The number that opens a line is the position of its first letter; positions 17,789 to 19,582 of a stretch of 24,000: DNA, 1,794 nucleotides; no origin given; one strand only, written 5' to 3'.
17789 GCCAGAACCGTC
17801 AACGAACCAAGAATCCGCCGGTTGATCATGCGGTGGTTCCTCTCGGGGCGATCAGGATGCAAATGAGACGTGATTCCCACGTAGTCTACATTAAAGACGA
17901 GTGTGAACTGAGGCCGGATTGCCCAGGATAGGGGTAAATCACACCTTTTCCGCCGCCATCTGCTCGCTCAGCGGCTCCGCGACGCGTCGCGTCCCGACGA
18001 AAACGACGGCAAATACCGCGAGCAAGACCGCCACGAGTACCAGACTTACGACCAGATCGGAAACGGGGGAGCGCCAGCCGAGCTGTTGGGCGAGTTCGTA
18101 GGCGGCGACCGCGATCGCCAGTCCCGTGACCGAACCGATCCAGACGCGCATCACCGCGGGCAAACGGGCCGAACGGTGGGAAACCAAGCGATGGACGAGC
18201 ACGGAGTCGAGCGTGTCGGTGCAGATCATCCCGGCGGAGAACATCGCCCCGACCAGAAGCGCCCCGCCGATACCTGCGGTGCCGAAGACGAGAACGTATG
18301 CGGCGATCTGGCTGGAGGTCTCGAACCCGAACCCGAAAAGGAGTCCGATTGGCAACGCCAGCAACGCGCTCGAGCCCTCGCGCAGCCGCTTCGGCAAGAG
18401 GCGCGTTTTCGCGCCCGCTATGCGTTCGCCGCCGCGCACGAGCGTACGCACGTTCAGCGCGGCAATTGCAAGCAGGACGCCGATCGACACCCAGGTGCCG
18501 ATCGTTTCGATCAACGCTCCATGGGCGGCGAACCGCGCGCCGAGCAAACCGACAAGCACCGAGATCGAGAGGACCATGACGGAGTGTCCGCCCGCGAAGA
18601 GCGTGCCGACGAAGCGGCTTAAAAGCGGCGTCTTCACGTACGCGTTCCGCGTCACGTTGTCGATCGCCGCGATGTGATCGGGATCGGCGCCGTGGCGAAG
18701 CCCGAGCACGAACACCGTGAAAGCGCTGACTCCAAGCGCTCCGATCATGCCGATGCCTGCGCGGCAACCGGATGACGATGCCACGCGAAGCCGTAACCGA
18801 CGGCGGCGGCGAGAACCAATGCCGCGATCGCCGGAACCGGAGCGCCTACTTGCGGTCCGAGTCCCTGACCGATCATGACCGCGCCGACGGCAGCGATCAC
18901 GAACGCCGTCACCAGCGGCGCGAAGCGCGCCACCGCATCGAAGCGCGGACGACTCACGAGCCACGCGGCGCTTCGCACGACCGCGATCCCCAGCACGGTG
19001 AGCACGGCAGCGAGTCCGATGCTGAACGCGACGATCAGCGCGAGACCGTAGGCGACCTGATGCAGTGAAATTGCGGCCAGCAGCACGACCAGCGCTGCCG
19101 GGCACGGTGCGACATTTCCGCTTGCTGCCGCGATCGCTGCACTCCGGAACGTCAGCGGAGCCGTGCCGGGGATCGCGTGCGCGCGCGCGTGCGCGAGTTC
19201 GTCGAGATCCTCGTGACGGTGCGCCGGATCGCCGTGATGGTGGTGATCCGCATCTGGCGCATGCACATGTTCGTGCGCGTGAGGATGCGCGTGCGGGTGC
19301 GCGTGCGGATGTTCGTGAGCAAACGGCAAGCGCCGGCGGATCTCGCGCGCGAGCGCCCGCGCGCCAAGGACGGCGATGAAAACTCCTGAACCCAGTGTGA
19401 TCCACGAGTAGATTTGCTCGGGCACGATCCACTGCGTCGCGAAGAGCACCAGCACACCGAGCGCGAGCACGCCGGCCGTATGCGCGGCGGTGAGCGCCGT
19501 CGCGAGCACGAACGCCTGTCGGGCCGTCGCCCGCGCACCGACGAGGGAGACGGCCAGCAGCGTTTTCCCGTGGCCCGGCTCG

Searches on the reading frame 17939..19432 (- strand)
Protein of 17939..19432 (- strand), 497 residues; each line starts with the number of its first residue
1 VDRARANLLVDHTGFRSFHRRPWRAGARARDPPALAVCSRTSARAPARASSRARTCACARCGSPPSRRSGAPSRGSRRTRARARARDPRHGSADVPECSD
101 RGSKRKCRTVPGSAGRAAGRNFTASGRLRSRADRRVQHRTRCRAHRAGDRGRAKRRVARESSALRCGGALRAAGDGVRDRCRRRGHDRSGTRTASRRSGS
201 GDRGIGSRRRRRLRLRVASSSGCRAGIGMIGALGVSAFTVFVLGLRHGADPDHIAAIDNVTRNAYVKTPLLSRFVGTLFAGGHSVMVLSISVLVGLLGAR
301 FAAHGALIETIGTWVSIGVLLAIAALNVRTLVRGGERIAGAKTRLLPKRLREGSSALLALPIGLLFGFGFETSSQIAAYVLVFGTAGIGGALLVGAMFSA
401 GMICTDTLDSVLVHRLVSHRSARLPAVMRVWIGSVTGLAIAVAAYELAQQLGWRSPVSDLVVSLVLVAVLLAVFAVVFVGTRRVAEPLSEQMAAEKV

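Call 9: search_protein_families(library=pfam, proteins=[window:17939-19432:-], max_evalue=0.01)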
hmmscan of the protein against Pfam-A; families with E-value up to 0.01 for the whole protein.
window:17939-19432:- (497 aa): 1 family
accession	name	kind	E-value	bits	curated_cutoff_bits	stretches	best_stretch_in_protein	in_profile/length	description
PF03824.22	NicO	-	3.6e-18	66.3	27.7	2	238-331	6-101/287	High-affinity nickel-transport protein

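Call 17: search_protein_families(library=ncbifam, proteins=[window:17939-19432:-], max_evalue=0.01)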
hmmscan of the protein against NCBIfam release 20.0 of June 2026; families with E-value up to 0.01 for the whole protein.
window:17939-19432:- (497 aa): 2 families
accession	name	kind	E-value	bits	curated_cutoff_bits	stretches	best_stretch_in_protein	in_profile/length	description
TIGR00802.1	nico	subfamily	7.5e-20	71.5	333.05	2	238-331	2-98/281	HoxN/HupN/NixA family nickel/cobalt transporter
NF052500.1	NicTportNicT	equivalog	7.2e-19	68.2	450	2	234-332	45-149/340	Nickel transporter NicT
